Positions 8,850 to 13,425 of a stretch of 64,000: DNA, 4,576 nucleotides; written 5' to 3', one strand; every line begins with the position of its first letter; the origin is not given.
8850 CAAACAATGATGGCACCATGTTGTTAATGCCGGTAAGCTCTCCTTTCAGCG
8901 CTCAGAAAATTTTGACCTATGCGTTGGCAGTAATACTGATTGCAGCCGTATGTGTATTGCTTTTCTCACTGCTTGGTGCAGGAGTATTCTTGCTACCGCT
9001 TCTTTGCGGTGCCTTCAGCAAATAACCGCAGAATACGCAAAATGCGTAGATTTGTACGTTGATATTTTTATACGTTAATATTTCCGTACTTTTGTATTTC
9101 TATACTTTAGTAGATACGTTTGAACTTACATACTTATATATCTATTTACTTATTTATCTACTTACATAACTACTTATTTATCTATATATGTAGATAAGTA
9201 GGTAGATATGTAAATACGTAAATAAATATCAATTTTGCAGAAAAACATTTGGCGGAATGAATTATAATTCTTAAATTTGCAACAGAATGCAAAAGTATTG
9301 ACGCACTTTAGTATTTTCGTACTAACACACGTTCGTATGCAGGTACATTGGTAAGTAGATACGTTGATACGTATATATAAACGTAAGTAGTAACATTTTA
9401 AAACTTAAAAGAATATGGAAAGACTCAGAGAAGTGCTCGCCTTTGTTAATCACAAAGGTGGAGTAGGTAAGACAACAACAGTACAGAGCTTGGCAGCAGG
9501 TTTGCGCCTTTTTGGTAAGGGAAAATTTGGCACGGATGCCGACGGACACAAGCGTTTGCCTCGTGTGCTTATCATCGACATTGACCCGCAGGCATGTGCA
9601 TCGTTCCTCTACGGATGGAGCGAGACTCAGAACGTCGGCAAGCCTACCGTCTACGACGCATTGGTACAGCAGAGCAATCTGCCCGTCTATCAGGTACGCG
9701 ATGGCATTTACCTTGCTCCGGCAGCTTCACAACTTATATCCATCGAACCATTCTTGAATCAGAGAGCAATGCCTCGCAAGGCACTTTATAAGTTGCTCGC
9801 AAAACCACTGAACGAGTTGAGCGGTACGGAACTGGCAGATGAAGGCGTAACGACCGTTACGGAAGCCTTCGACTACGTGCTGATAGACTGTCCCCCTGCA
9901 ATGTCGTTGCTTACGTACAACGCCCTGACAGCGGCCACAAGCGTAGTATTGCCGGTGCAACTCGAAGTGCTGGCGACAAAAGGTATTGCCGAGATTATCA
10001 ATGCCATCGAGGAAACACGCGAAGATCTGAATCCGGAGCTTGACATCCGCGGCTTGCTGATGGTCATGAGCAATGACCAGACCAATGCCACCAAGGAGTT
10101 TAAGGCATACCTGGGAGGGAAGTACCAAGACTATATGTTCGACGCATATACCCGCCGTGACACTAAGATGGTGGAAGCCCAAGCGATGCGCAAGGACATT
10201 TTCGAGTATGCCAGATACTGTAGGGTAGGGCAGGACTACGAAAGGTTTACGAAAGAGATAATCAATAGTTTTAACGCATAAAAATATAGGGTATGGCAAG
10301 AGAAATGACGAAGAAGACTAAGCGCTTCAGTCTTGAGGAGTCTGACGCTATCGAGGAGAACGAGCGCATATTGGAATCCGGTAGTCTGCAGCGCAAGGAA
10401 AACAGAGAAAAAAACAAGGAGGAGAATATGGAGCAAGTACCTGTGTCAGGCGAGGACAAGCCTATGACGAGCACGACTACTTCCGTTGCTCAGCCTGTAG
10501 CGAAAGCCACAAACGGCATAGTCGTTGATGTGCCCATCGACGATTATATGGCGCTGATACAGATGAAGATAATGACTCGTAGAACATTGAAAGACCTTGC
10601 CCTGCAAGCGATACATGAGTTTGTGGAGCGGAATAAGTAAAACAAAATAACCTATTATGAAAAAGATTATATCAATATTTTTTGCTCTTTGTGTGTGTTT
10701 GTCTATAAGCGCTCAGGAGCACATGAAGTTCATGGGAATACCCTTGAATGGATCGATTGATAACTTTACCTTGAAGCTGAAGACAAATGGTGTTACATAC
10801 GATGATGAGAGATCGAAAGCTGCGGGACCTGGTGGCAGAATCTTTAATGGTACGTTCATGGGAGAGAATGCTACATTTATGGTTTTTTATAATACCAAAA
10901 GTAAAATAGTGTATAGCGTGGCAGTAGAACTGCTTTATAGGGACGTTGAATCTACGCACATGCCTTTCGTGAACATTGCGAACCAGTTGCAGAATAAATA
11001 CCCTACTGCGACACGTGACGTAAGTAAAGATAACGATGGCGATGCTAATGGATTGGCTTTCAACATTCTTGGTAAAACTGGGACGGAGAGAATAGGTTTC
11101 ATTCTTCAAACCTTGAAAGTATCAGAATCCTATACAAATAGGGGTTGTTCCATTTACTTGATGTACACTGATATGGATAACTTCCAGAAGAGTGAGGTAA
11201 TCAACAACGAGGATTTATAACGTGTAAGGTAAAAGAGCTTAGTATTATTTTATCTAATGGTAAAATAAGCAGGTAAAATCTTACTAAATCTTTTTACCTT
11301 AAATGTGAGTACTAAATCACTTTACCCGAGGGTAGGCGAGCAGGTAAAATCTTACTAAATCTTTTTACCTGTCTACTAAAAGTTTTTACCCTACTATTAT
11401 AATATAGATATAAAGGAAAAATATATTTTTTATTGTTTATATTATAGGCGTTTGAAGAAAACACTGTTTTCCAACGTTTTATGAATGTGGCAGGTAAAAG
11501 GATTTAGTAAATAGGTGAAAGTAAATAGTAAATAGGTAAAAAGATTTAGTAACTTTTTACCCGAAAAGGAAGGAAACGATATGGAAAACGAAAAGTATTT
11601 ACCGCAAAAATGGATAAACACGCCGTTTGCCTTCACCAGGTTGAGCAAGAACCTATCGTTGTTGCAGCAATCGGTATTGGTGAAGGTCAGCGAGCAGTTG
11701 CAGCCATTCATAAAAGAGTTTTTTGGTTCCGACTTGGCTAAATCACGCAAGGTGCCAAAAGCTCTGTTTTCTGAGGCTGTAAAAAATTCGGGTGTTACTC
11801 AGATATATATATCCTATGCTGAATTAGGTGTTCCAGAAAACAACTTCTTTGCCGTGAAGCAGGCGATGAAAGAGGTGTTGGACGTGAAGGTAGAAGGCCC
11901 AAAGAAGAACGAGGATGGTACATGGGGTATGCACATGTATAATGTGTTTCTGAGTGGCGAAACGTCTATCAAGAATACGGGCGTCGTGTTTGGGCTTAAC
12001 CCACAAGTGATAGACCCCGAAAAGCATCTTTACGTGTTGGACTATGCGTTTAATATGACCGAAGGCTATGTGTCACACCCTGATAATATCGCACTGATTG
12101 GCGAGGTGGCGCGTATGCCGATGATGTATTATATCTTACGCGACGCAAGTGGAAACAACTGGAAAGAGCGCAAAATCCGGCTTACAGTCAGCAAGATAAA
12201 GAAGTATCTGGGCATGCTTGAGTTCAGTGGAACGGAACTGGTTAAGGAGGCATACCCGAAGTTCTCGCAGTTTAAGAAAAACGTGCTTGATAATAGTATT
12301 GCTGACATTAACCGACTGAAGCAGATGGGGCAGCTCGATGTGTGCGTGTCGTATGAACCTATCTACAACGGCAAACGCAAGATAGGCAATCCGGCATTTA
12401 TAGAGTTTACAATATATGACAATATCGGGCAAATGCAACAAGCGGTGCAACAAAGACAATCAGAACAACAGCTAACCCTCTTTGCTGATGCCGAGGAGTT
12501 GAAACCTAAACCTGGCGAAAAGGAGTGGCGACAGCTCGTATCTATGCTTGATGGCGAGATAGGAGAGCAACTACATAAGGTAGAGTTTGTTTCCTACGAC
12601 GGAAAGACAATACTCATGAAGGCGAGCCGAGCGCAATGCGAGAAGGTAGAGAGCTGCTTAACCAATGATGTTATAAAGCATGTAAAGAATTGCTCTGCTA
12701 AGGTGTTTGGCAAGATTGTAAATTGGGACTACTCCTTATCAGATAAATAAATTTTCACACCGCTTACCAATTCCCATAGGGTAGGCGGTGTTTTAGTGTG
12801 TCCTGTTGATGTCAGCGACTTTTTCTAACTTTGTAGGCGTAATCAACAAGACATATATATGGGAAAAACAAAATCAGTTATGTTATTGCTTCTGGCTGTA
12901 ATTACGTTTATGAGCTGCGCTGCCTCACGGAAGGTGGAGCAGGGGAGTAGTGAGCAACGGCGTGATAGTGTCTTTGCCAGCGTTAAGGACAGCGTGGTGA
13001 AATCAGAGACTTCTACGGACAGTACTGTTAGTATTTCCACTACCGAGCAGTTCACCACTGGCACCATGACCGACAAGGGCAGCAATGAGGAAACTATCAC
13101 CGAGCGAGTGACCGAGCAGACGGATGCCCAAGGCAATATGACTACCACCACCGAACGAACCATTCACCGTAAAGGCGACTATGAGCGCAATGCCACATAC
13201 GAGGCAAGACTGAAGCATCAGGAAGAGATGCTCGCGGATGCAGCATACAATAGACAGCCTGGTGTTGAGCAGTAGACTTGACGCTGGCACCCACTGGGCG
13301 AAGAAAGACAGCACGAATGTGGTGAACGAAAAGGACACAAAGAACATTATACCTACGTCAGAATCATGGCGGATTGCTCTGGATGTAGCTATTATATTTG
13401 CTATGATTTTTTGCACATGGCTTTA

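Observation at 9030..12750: Plasmid-type partition and iteron replication module inside a complete phage genome (phage-plasmid lifestyle?)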

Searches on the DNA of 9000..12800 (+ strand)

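Call 8: search_dna_similar(query=window:9000-12800:+, collection=phages, mode=distant, max_rows=20)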
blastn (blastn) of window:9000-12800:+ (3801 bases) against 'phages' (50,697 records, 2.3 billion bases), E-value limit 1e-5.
No match.

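Call 9: search_dna_similar(query=window:9000-12800:+, collection=plasmids, mode=distant, max_rows=20)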
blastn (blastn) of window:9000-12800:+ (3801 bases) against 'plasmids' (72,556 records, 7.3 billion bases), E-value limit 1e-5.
No match.

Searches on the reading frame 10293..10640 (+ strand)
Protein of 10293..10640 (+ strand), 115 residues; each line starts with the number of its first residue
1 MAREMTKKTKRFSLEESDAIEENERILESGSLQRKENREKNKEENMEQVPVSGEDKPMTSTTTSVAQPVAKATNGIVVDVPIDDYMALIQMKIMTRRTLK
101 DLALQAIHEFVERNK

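Call 6: search_protein_families(library=pfam, proteins=[window:10293-10640:+], max_evalue=0.01)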
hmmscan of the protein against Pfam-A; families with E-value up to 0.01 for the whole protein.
window:10293-10640:+ (115 aa): 0 families

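Call 15: search_protein_families(library=phrogs, proteins=[window:10293-10640:+], max_evalue=0.001)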
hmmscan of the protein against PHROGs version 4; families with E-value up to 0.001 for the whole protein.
window:10293-10640:+ (115 aa): 0 families

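Call 33: search_protein_families(library=ncbifam, proteins=[window:10293-10640:+], max_evalue=0.01)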
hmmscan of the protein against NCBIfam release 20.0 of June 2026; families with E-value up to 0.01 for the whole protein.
window:10293-10640:+ (115 aa): 0 families

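Call 56: search_solved_structures(query=window:10293-10640:+, max_evalue=10, show_alignments=2)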
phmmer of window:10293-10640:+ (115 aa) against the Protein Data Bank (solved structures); distinct sequences matched with E-value up to 10: 12.
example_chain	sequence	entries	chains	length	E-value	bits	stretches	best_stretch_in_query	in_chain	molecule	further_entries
5yj9_D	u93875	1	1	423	0.16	15.4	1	50-84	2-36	Serine/threonine-protein kinase PINK1, mitochondrial-like Protein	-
8udc_A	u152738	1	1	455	0.77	13.2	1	40-84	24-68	Serine/threonine-protein kinase Pink1, mitochondrial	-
1udq_A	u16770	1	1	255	0.78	13.2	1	58-104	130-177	Ribonuclease PH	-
1udo_A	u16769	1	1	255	0.84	13.1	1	58-104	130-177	Ribonuclease PH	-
1udn_A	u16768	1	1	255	0.85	13.1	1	58-104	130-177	Ribonuclease PH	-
7mp8_A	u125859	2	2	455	0.94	13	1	52-84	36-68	Serine/threonine-protein kinase PINK1, mitochondrial-like Protein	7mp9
8uct_A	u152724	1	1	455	0.95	12.9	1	52-84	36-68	Serine/threonine-protein kinase Pink1, mitochondrial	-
1uds_A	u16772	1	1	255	0.98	12.9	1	58-104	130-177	Ribonuclease PH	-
9ea5_A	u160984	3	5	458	1.4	12.4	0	14-56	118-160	Citrobacter BubCD | Citrobacter BubCD D104A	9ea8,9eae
9ea4_A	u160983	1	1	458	1.5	12.3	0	14-56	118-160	Citrobacter BubCD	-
9eav_A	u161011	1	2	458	1.7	12.1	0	14-56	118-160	Citrobacter BubCD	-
5oat_A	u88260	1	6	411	1.8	12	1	54-84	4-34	Serine/threonine-protein kinase PINK1, mitochondrial-like Protein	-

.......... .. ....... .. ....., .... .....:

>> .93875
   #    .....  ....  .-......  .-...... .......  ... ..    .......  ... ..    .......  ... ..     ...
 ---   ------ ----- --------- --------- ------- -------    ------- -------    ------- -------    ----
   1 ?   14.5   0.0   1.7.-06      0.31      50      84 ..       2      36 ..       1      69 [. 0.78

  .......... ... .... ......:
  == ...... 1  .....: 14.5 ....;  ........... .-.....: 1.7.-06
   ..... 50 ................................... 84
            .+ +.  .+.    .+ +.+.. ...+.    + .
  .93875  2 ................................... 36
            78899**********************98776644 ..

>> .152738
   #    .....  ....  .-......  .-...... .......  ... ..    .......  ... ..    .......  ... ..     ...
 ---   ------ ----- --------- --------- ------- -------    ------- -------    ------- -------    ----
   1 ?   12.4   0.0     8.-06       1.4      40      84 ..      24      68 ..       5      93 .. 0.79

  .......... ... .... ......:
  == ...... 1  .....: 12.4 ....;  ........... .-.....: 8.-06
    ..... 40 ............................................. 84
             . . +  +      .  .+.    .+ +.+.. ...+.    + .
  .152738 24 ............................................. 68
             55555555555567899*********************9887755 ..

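Call 57: find_homologous_proteins(query=window:10293-10640:+, max_evalue=0.001)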
Query window:10293-10640:+ (115 aa): 781 proteins with E <= 0.001 among 785 candidates; the best 120 are listed.
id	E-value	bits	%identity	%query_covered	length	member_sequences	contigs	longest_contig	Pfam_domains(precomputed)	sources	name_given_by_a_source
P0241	6.6e-64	230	98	100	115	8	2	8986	-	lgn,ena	-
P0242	4.5e-57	208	92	100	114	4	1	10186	-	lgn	-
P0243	3.5e-51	189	87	100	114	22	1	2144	-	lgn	-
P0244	1.9e-50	187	79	100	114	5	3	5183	-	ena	-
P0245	4.3e-47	176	77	100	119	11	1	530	-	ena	-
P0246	1.0e-46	175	74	100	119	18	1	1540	-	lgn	-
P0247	1.4e-46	174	77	97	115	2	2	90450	-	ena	-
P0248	6.2e-46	172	73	100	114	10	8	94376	-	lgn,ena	-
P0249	9.8e-46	172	77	100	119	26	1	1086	-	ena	-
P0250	3.1e-45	170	77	100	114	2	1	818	-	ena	-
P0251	1.6e-44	168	75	99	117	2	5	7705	-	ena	-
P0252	1.8e-44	168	75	97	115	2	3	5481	-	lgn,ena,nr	nr:MAG TPA: hypothetical protein [Caudoviricetes sp.]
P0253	2.9e-44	167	74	100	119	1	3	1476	-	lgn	-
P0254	4.1e-43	163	75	100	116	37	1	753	-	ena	-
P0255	4.5e-43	163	77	97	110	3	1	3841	-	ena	-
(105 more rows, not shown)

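Call 65: predict_structure(alignment_id=A1)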
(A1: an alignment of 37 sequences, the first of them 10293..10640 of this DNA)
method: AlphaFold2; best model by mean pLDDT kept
length: 115 residues; sequences in the alignment: 37
mean_pLDDT: 66.9   pTM: 0.26
mean pLDDT of the five models: 66.9, 66.1, 63.6, 63.1, 62.4
residues with pLDDT >= 90: 1; 70-90: 57; 50-70: 31; < 50: 26
segments of 3 or more residues with pLDDT < 50: 45-68
pLDDT, mean of each block of 10 residues (from residue 1): 60 69 79 67 49 37 44 68 87 83 85 85
secondary structure, 60 per line:
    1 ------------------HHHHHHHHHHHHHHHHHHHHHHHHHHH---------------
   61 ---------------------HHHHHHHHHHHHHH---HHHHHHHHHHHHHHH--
elements in order: H19-45 H82-95 H99-113

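Call 71: fold_search(model_id=the predicted structure, library=pdb)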
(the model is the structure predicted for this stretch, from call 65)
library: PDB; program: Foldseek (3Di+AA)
matches with E <= 10: 2; with E <= 0.001: 0
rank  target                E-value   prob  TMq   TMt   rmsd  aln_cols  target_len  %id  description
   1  8rc0_D                3.5e+00  0.04  0.21  0.04  26.0       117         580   15  Structure of the human 20S U5 snRNP (released 2024-03-27)
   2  2lva_MODEL_1_A        8.2e+00  0.01  0.12  0.13  23.0        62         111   16  NMR solution structure of the N-terminal domain of human USP28, Northeast structural genomics consortium targe (released 2012-07-18)

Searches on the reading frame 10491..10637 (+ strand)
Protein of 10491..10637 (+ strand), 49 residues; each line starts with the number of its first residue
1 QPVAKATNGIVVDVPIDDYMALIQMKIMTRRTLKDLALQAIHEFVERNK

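Call 76: search_solved_structures(query=A3, max_evalue=10, show_alignments=4)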
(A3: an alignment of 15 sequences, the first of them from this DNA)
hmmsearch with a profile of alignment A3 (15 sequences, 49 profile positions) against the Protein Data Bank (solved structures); distinct sequences matched with E-value up to 10: 2.
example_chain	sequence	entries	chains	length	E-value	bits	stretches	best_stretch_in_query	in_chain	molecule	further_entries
2k9i_A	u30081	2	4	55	0.27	14.2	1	5-47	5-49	Uncharacterized protein ORF56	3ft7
7msi_A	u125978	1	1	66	0.36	13.8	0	14-27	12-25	TYPE III ANTIFREEZE PROTEIN ISOFORM HPLC 12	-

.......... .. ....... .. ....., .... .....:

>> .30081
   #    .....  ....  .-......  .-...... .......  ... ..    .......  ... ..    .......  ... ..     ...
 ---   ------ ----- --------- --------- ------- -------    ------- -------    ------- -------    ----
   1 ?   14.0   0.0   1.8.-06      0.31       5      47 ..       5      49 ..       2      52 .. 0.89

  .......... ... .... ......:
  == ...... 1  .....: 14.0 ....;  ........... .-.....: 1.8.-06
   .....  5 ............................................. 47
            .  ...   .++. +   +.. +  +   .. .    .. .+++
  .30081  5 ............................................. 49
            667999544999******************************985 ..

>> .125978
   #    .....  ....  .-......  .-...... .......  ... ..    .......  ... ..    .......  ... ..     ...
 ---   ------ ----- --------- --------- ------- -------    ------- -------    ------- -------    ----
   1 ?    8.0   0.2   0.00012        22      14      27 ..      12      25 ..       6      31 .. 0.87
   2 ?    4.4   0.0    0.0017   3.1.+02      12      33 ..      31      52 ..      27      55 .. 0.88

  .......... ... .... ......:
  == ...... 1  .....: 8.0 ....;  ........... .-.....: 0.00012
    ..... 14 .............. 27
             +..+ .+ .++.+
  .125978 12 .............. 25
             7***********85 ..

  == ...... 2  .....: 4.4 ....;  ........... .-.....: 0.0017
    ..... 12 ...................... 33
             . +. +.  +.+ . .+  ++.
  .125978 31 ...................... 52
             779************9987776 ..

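Call 77: search_protein_families(library=pfam, alignment_id=A3, max_evalue=10)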
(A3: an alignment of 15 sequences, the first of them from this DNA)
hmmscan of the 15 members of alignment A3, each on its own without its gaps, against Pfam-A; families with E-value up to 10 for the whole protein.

A. member 1, seq(49 aa): 1 family
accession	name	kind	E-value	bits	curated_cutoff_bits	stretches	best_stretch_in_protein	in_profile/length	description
PF00250.24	Forkhead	-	0.18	12.3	27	1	18-48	6-35/88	Forkhead domain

B. families by the number of members that match (of 15 scanned): 4 families
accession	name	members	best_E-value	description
PF13613.12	HTH_Tnp_4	2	0.054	Helix-turn-helix of DDE superfamily endonuclease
PF09904.15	HTH_43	1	0.14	Winged helix-turn helix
PF00250.24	Forkhead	1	0.18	Forkhead domain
PF08956.15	DUF1869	1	0.19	Domain of unknown function (DUF1869)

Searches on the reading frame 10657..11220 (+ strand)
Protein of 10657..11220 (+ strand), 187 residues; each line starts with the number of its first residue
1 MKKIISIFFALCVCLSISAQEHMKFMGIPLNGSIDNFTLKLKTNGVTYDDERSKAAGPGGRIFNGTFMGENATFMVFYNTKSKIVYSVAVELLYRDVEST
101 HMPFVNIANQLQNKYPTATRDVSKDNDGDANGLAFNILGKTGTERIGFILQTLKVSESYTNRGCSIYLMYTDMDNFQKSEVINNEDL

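Call 6: search_protein_families(library=pfam, proteins=[window:10657-11220:+], max_evalue=0.01)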
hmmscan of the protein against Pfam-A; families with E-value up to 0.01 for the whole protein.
window:10657-11220:+ (187 aa): 0 families

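Call 15: search_protein_families(library=phrogs, proteins=[window:10657-11220:+], max_evalue=0.001)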
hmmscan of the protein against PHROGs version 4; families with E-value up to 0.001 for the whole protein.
window:10657-11220:+ (187 aa): 0 families

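Call 33: search_protein_families(library=ncbifam, proteins=[window:10657-11220:+], max_evalue=0.01)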
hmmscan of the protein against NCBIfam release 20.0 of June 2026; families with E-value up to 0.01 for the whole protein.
window:10657-11220:+ (187 aa): 0 families

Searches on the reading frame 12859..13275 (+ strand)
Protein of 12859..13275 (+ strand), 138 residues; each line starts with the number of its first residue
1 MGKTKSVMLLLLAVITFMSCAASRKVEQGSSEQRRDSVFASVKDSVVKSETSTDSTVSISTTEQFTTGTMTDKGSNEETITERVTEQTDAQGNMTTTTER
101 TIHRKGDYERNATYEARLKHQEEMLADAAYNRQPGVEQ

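Call 6: search_protein_families(library=pfam, proteins=[window:12859-13275:+], max_evalue=0.01)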
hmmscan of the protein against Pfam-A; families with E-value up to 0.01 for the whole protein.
window:12859-13275:+ (138 aa): 1 family
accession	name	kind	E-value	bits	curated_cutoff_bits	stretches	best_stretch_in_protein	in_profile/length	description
PF07592.17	DDE_Tnp_ISAZ013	-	0.0014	18.1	26.9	1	19-79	54-114/308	Rhodopirellula transposase DDE domain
